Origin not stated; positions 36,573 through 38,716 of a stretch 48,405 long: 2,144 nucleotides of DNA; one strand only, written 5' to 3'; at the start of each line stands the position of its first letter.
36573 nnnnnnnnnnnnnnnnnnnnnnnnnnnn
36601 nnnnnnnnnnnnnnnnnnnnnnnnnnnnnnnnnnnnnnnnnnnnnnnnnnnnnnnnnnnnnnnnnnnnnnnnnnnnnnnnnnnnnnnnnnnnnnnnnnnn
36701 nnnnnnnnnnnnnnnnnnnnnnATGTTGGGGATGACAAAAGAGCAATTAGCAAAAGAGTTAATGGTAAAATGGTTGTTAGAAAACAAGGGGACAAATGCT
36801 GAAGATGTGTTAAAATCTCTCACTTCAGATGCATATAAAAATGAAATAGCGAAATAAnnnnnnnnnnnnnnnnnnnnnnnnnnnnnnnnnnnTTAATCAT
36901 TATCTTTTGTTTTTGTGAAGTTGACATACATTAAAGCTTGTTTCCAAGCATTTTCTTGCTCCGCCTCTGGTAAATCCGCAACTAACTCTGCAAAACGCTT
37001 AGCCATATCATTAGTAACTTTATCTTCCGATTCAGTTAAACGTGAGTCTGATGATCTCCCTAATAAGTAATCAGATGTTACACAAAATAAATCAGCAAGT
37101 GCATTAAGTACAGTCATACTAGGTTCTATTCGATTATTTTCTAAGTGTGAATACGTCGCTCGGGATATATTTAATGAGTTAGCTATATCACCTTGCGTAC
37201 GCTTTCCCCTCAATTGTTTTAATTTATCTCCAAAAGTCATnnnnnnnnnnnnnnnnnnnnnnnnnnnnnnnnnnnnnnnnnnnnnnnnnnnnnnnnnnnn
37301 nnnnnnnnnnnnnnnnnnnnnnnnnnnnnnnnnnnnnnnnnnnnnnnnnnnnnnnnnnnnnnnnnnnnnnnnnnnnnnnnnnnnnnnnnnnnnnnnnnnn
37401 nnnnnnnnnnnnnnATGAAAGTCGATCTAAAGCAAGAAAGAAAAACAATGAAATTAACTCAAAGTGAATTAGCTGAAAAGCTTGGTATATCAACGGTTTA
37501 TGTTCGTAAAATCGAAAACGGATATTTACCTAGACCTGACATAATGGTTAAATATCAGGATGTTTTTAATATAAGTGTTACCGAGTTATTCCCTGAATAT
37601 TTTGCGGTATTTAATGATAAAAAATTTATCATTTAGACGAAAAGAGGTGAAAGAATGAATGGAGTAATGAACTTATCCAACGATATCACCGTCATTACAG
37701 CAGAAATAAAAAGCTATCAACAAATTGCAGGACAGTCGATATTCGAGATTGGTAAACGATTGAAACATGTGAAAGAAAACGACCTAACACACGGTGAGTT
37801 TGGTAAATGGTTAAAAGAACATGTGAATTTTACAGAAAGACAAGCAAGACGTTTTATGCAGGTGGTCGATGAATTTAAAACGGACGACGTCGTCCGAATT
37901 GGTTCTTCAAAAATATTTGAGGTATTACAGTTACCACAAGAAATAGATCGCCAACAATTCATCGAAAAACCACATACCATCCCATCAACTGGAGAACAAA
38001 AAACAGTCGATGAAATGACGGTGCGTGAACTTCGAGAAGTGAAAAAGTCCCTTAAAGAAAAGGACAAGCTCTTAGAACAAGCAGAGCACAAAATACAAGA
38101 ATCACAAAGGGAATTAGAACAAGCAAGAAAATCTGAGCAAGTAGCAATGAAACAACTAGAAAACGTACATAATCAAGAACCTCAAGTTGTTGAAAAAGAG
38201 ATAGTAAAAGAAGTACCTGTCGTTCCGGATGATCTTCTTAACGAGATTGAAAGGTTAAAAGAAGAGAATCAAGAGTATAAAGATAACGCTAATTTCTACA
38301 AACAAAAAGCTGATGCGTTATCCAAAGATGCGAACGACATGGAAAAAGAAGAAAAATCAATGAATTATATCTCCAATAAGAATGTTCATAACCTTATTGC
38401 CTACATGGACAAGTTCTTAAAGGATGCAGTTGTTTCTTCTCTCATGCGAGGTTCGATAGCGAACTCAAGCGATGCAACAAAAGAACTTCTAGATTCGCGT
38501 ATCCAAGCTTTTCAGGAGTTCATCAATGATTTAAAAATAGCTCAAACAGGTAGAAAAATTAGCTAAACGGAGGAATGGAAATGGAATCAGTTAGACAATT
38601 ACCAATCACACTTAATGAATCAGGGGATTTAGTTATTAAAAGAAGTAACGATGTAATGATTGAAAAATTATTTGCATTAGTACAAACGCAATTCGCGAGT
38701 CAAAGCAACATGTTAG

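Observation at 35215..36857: Receptor plus secreted-peptide communication cassette (arbitrium-type aimR-aimP-aimX layout) at the lysis-lysogeny switch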

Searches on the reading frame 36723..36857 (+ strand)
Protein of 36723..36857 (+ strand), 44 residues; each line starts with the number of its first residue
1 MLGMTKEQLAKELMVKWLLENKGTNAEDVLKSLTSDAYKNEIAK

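Call 3: search_protein_families(library=pfam, proteins=[window:36723-36857:+], max_evalue=0.1)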
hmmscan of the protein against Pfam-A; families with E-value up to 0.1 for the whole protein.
window:36723-36857:+ (44 aa): 0 families

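Call 4: search_protein_families(library=phrogs, proteins=[window:36723-36857:+], max_evalue=0.1)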
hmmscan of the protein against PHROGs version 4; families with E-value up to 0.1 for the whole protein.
window:36723-36857:+ (44 aa): 2 families
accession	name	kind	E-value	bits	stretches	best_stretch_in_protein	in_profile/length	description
phrog_10913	-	unknown function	0.006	17.5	1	4-41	1-38/49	-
phrog_24494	-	tail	0.015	16.6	1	7-39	18-50/93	tail fiber chaperone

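Call 52: search_protein_families(library=ncbifam, proteins=[window:36732-36857:+], max_evalue=0.01)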
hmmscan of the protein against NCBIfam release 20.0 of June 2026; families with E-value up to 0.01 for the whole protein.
window:36732-36857:+ (41 aa): 0 families

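Call 60: find_homologous_proteins(query=window:36732-36857:+, max_evalue=0.01)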
Query window:36732-36857:+ (41 aa): 9 proteins with E <= 0.01 among 9 candidates.
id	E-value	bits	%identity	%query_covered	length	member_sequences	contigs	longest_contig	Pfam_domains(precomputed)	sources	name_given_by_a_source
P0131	6.8e-18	78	100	100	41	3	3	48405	-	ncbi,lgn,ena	ncbi:hypothetical protein [Bacillus sp. FSL R7-0642]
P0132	1.1e-13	66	85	100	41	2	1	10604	-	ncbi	ncbi:hypothetical protein [Bacillus mycoides]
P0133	9.6e-12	60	78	100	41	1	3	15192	-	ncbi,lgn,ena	ncbi:hypothetical protein [Bacillus cereus group sp. MYBK74-1]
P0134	1.1e-10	57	81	88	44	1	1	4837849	-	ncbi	ncbi:hypothetical protein ACFMB7_26395 [Bacillus toyonensis]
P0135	2.1e-10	56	76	93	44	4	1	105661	-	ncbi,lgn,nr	ncbi:hypothetical protein IIO_06273 [Bacillus cereus VD115]|nr:hypothetical protein IIO_06273 [Bacil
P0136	3.9e-9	52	71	100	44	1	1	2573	-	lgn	-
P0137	3.9e-9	52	80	85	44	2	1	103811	-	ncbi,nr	ncbi:hypothetical protein CON03_21765 [Bacillus cereus]|nr:hypothetical protein CON03_21765 [Bacillu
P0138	1.7e-8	50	77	85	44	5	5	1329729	-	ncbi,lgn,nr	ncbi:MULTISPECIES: hypothetical protein [Bacillus cereus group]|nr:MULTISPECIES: hypothetical protei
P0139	1.9e-7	47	74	85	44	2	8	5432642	-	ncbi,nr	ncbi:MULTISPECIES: hypothetical protein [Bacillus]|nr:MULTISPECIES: hypothetical protein [Bacillus]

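Call 99: find_encoding_contigs(protein=P0132, flank=3500, max_places=2)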
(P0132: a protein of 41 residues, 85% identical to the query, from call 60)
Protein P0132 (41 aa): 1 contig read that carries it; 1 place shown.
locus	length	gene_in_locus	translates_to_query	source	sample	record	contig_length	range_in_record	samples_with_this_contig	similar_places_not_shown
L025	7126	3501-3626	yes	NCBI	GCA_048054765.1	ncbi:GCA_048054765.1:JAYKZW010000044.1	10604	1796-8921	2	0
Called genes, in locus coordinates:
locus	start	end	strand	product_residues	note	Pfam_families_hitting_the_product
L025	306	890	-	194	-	PF11611:DUF4352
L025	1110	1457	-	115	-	PF12844:HTH_19, PF13560:HTH_31 (weak), PF01381:HTH_3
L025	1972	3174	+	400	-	PF22871:AimR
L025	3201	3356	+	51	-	-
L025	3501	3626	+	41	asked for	-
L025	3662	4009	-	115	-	PF12844:HTH_19 (weak), PF13560:HTH_31, PF01381:HTH_3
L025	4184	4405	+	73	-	PF13560:HTH_31 (weak), PF01381:HTH_3, PF12844:HTH_19 (weak), PF13413:HTH_25 (weak)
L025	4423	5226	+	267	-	PF02498:Bro-N, PF03374:ANT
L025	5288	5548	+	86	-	-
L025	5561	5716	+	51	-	-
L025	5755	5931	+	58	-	-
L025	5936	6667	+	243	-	PF07261:DnaB_2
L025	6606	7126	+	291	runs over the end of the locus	-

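Call 100: find_encoding_contigs(protein=P0138, flank=3500, max_places=3)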
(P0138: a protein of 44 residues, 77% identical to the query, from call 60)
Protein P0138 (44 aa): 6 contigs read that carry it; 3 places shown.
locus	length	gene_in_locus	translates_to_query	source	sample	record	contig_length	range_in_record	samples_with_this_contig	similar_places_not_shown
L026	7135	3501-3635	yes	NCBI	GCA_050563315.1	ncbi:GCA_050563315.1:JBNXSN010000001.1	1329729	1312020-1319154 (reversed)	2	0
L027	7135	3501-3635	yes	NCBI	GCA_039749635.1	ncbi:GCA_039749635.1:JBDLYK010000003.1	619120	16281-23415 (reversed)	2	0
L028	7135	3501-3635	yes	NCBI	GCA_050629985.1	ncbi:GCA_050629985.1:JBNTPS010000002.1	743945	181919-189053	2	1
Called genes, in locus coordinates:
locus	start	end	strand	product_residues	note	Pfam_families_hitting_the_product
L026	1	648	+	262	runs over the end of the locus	-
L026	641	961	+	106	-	-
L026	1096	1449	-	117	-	PF12844:HTH_19, PF13560:HTH_31 (weak), PF01381:HTH_3, PF13443:HTH_26 (faint)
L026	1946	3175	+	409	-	PF22871:AimR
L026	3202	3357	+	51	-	-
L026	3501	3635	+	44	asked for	-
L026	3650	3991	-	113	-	PF12844:HTH_19, PF13560:HTH_31, PF01381:HTH_3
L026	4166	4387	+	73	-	PF01381:HTH_3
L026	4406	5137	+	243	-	PF09669:Phage_pRha, PF10552:ORF6C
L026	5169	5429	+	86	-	-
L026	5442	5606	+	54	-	-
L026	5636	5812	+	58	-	-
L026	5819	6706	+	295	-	PF07261:DnaB_2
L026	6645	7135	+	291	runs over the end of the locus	-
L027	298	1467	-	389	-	PF14657:Arm-DNA-bind_4, PF14659:Phage_int_SAM_3, PF00589:Phage_integrase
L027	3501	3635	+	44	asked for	-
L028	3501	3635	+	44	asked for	-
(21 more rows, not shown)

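Call 102: predict_structure(alignment_id=A9)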
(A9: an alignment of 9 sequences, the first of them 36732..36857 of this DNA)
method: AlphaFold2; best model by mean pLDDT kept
length: 41 residues; sequences in the alignment: 9
mean_pLDDT: 69.6   pTM: 0.37
mean pLDDT of the five models: 69.6, 68.9, 68.7, 68.1, 66.8
residues with pLDDT >= 90: 0; 70-90: 18; 50-70: 21; < 50: 2
segments of 3 or more residues with pLDDT < 50: none
pLDDT, mean of each block of 10 residues (from residue 1): 83 80 64 54 44
secondary structure, 60 per line:
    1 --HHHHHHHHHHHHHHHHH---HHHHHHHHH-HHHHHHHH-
elements in order: H3-19 H23-31 H33-40

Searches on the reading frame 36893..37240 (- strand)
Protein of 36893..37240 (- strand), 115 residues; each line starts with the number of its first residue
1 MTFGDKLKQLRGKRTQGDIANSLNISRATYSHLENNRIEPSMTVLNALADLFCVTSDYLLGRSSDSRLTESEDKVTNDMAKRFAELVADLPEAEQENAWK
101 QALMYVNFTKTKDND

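Call 3: search_protein_families(library=pfam, proteins=[window:36893-37240:-], max_evalue=0.1)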
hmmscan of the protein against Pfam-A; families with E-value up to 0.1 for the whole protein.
window:36893-37240:- (115 aa): 5 families
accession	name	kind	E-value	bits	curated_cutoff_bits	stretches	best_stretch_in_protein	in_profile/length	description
PF13560.12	HTH_31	-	3.5e-10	40.5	27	1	3-55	2-57/64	Helix-turn-helix domain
PF01381.28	HTH_3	-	2.5e-09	37.5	23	1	7-59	1-55/55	Helix-turn-helix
PF12844.13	HTH_19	-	5.4e-07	29.9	30.2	1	4-60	1-59/64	Helix-turn-helix domain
PF13443.12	HTH_26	-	0.0084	16.8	22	1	15-54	12-52/63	Cro/C1-type HTH DNA-binding domain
PF01518.21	PolyG_pol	-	0.042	13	25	1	42-108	51-116/366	Sigma NS protein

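Call 4: search_protein_families(library=phrogs, proteins=[window:36893-37240:-], max_evalue=0.1)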
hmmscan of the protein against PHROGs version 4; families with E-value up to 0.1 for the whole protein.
window:36893-37240:- (115 aa): 23 families
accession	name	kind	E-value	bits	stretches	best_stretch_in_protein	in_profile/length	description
phrog_8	-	transcription regulation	1.1e-20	75.4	1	1-87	75-150/346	transcriptional regulator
phrog_4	-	transcription regulation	8.5e-09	35.9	1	1-72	135-204/400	transcriptional repressor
phrog_2967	-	transcription regulation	2.3e-07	31.6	1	3-94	11-105/225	transcriptional regulator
phrog_5823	-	transcription regulation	2e-06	28.2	1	1-70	5-77/404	transcriptional regulator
phrog_2439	-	transcription regulation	1.6e-05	24.9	1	4-66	9-73/367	transcriptional regulator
phrog_7241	-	transcription regulation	3.2e-05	25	1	15-60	76-121/122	transcriptional regulator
phrog_32663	-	unknown function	0.00099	19.7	1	8-83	13-86/223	-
phrog_1124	-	transcription regulation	0.0011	19.6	1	5-50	11-57/177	transcriptional regulator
phrog_9103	-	transcription regulation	0.0015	19.5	1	6-54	15-62/78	transcriptional repressor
phrog_3037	-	transcription regulation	0.0023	18.8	1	5-96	20-117/189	transcriptional repressor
phrog_2328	-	transcription regulation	0.0039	18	1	12-59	27-74/128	transcriptional repressor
phrog_3642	-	DNA, RNA and nucleotide metabolism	0.0046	17.9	1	5-50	13-58/79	HTH DNA binding protein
phrog_2104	-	unknown function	0.005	18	1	15-48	54-87/103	-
phrog_9908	-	DNA, RNA and nucleotide metabolism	0.0061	16.7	1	4-57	15-70/282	DNA binding protein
phrog_1373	-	transcription regulation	0.0091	17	1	15-74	78-137/166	transcriptional regulator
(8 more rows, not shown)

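Call 50: search_solved_structures(query=window:36893-37240:-, max_evalue=0.01, show_alignments=1)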
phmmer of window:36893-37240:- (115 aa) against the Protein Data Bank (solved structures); distinct sequences matched with E-value up to 0.01: 5.
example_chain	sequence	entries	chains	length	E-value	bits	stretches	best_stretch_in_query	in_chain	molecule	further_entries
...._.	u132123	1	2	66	4.1e-05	27.1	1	1-62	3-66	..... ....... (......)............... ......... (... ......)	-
9sf2_A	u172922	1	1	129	0.00019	25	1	4-72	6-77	Transcriptional regulator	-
9k3w_A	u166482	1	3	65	0.00054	23.6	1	6-54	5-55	Transcriptional regulator, PbsX family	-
9iaq_A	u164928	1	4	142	0.0012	22.4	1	8-79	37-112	HTH cro/C1-type domain-containing protein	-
6jq1_A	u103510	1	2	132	0.0046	20.6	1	4-89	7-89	Transcriptional regulator, XRE family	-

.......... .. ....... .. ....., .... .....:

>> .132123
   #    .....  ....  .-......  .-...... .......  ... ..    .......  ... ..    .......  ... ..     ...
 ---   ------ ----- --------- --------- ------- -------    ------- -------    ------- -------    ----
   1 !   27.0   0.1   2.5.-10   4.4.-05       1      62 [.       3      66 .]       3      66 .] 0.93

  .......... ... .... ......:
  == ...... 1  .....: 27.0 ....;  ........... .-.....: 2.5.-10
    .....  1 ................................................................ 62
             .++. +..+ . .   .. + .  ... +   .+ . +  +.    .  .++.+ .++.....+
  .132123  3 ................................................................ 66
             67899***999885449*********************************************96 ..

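Call 52: search_protein_families(library=ncbifam, proteins=[window:36893-37240:-], max_evalue=0.01)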
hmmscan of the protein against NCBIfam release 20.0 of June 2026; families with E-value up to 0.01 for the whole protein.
window:36893-37240:- (115 aa): 6 families
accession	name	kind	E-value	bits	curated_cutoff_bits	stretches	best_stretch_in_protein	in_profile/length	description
NF041951.1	phage_RstR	subfamily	1.4e-13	51.1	80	1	1-97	1-91/108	RstR family transcriptional repressor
NF052239.1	antitox_spr1629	equivalog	8e-07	28.5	335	1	1-70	1-69/377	spr1629 family repressor/antitoxin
NF007257.0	PRK09706.1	subfamily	3.1e-05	23.8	101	1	2-98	5-107/135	transcriptional repressor DicA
NF003162.0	PRK04140.1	equivalog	0.0019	17.3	263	1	4-53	128-179/317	transcriptional regulator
NF038139.1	Reg_Aceta_RamB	equivalog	0.0023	16.7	700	1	4-83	4-84/465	acetate metabolism transcriptional regulator RamB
TIGR03070.1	couple_hipB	subfamily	0.0072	16.2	71.65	1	3-52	3-54/58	type II toxin-antitoxin system Y4mF family antitoxin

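Call 91: search_dna_similar(query=window:36893-37240:-, collection=phages, mode=protein, max_rows=40, max_evalue=1e-8)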
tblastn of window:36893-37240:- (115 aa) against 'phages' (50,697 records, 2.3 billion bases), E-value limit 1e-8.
Records with a match: 33; places in all: 33; records where one place covers at least 80% of the query: 24.
Best place of each record, by identity: 80-90% 2; <60% 31.
By first word of the organism name: Bacillus 13; Listeria 7; Clostridium 4; Paenibacillus 3; Lactobacillus 3; Caldibacillus 1; Lacticaseibacillus 1; Brevibacillus 1.
By host as written in the record: Listeria monocytogenes 6; Paenibacillus larvae NRRL 2605 3; Bacillus anthracis 2; Bacillus thuringiensis 2; Bacillus cereus 2; Bacillus cereus 11-192 2; Lactobacillus 2; Clostridium tetani ATCC 19406 2; and 11 more.
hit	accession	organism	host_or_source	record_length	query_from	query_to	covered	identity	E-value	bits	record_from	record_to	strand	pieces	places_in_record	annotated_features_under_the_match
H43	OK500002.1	Bacillus phage vB_BanS_Athena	Bacillus anthracis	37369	1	112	97%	81.3%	2e-58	199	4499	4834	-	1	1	putative helix-turn-helix transcriptional protein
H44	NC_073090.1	Bacillus phage vB_BanS_Athena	Bacillus anthracis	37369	1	112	97%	81.3%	2e-58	199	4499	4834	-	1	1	putative helix-turn-helix transcriptional protein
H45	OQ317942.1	Bacillus phage 0105phi7-2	Bacillus thuringiensis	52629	1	112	97%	50.0%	1e-32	125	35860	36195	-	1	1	putative transcription factor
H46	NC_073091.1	Bacillus phage 0105phi7-2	Bacillus thuringiensis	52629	1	112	97%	50.0%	1e-32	125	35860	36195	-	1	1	putative transcription factor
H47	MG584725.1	Bacillus phage BVE2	Bacillus cereus N1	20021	1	110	96%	49.1%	3e-32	124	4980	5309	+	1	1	XRE family transcriptional regulator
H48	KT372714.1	Bacillus phage vB_BtS_BMBtp16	Bacillus thuringiensis YBT-1518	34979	1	112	97%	40.4%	2e-21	93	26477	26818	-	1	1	transcriptional regulator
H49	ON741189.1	Bacillus phage vB_BceS_LY4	Bacillus cereus 367-H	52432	1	110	96%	40.2%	6e-21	92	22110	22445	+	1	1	repressor protein C2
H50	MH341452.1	Listeria phage PSU-VKH-LP040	Listeria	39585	3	115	98%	37.9%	7e-16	77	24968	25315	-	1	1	putative repressor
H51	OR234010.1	Listeria phage LP-LmcIH1-9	Listeria monocytogenes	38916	3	115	98%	37.1%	3e-15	76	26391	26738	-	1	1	repressor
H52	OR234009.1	Listeria phage LP-LmcIH1-8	Listeria monocytogenes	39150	3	115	98%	37.1%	3e-15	76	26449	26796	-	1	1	repressor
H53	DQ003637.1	Listeria phage A500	Listeria monocytogenes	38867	3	115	98%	36.2%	1e-14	74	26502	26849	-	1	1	gp33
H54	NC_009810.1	Listeria phage A500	Listeria monocytogenes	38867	3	115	98%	36.2%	1e-14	74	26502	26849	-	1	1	transcriptional regulator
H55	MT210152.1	Bacillus phage vB_Bacillus_1020A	Bacillus sp.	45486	1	114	99%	33.1%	1e-10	62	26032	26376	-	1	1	hypothetical protein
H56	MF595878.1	Caldibacillus phage CBP1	Caldibacillus debilis GB1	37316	2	104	90%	36.4%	8e-16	77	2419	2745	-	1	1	transcriptional regulator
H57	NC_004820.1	Bacillus phage phBC6A51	Bacillus cereus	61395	2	112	97%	33.6%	5e-10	61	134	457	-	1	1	Transcriptional regulator, MerR family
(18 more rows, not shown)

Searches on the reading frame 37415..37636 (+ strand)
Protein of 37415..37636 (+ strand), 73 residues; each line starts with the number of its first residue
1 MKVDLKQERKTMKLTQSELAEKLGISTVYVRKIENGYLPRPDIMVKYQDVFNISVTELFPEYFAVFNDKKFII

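Call 3: search_protein_families(library=pfam, proteins=[window:37415-37636:+], max_evalue=0.1)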
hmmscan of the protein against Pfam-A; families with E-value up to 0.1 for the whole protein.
window:37415-37636:+ (73 aa): 11 families
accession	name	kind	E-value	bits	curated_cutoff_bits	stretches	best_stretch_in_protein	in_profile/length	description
PF01381.28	HTH_3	-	5.9e-15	55.5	23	1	5-58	1-55/55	Helix-turn-helix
PF13413.12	HTH_25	-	7.6e-06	26.1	24.6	1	5-36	2-33/62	Helix-turn-helix domain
PF13560.12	HTH_31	-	1.5e-05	25.6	27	1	5-41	6-42/64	Helix-turn-helix domain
PF12844.13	HTH_19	-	1.9e-05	24.9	30.2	1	5-59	4-59/64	Helix-turn-helix domain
PF04545.22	Sigma70_r4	-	7.5e-05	22.6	24.1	1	9-35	16-42/50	Sigma-70, region 4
PF13443.12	HTH_26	-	0.0017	19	22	1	5-59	2-58/63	Cro/C1-type HTH DNA-binding domain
PF08279.18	HTH_11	-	0.0076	16.6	25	1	10-32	14-34/55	HTH domain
PF13744.12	HTH_37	-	0.0089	16.3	27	1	6-38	24-56/80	Helix-turn-helix domain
PF13412.12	HTH_24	-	0.02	14.9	21.9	1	14-26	18-30/48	Winged helix-turn-helix DNA-binding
PF12728.13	HTH_17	-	0.084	13.6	27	0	14-39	2-28/51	Helix-turn-helix domain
PF02082.26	Rrf2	-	0.097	13.3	30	0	3-33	13-43/132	Iron-dependent Transcriptional regulator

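Call 4: search_protein_families(library=phrogs, proteins=[window:37415-37636:+], max_evalue=0.1)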
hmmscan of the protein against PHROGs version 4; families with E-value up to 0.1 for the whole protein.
window:37415-37636:+ (73 aa): 45 families (the best 25 are shown)
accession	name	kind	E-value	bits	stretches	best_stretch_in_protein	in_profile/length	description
phrog_8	-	transcription regulation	5.9e-12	46.7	1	5-59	81-136/346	transcriptional regulator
phrog_3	-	transcription regulation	3.4e-11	44.6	1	4-68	92-155/430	transcriptional repressor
phrog_2967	-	transcription regulation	4.6e-08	33.9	1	5-62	15-73/225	transcriptional regulator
phrog_2439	-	transcription regulation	4.8e-08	33.3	1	5-63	12-71/367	transcriptional regulator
phrog_4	-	transcription regulation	5.1e-08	33.3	1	5-61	141-194/400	transcriptional repressor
phrog_1373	-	transcription regulation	1.3e-07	32.8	1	5-65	68-129/166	transcriptional regulator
phrog_7241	-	transcription regulation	6.6e-07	30.4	1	8-58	69-120/122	transcriptional regulator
phrog_5823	-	transcription regulation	2.6e-06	27.8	1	5-60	11-68/404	transcriptional regulator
phrog_7950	-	transcription regulation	9.9e-05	23.3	1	4-35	11-42/68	transcriptional repressor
phrog_35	-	transcription regulation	0.00031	21.9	1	15-43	88-116/181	transcriptional repressor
phrog_2104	-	unknown function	0.00034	21.8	1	4-36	43-75/103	-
phrog_4779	-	transcription regulation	0.00035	22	1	5-52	7-54/98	transcriptional regulator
phrog_2339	-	DNA, RNA and nucleotide metabolism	0.00048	21.1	1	2-37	27-62/98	HTH DNA binding protein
phrog_597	-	DNA, RNA and nucleotide metabolism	0.00072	20.6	1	7-45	106-146/200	DNA binding protein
phrog_14076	-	transcription regulation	0.0017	19.9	1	4-41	17-57/86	transcriptional regulator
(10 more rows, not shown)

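Call 52: search_protein_families(library=ncbifam, proteins=[window:37415-37636:+], max_evalue=0.01)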
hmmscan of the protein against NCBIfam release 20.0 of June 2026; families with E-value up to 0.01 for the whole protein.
window:37415-37636:+ (73 aa): 12 families
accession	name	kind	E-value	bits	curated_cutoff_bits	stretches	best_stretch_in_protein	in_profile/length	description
NF041951.1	phage_RstR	subfamily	9.4e-10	38.7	80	1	3-59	5-62/108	RstR family transcriptional repressor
TIGR03070.1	couple_hipB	subfamily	1.8e-09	37.4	71.65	1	5-36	7-38/58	type II toxin-antitoxin system Y4mF family antitoxin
TIGR00270.2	TIGR00270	equivalog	1.2e-06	28.4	110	1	5-57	80-133/159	multiprotein bridging factor aMBF1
NF038139.1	Reg_Aceta_RamB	equivalog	0.00014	20.7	700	1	5-56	7-59/465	acetate metabolism transcriptional regulator RamB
NF003162.0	PRK04140.1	equivalog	0.00077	18.6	263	1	5-57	131-184/317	transcriptional regulator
TIGR03830.1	CxxCG_CxxCG_HTH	subfamily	0.0012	18.6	61.8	1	4-46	69-111/127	type II TA system antitoxin MqsA family protein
NF047948.1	male_kill_WMK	equivalog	0.0012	18.4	300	1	8-62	13-68/300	WO male-killing family protein Wmk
NF040522.1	VC1465_fam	subfamily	0.0017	18.4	70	1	5-42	1-38/111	VC1465 family Xer recombination activation factor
NF007257.0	PRK09706.1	subfamily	0.0019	18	101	1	5-54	10-60/135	transcriptional repressor DicA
NF004471.0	PRK05803.1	subfamily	0.0051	16.1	252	1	11-36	194-219/235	RNA polymerase sporulation sigma factor SigK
NF046032.1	TransRegSlrRBacil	equivalog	0.0066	16.5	250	1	7-61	10-64/149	HTH-type transcriptional regulator SlrR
NF007271.0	PRK09726.1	equivalog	0.0087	16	79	1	5-35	17-47/88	type II toxin-antitoxin system antitoxin HipB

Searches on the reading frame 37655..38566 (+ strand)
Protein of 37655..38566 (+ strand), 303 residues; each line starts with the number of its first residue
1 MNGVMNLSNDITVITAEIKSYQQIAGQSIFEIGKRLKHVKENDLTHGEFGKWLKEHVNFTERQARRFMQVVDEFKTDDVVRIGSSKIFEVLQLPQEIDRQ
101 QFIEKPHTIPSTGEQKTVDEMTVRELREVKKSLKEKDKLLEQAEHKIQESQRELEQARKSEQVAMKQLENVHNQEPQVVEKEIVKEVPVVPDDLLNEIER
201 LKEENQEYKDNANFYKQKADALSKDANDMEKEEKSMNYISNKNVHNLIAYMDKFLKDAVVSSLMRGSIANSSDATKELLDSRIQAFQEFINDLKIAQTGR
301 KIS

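Call 67: search_protein_families(library=pfam, proteins=[window:37655-38566:+], max_evalue=0.001)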
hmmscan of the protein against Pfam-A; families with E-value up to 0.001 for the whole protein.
window:37655-38566:+ (303 aa): 2 families
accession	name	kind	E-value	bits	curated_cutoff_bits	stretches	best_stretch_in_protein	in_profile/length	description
PF11300.13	DUF3102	-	1.5e-13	51.6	24.4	1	13-82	5-77/129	Protein of unknown function (DUF3102)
PF07476.17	MAAL_C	-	0.00094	18.9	27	0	170-229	12-71/249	Methylaspartate ammonia-lyase C-terminus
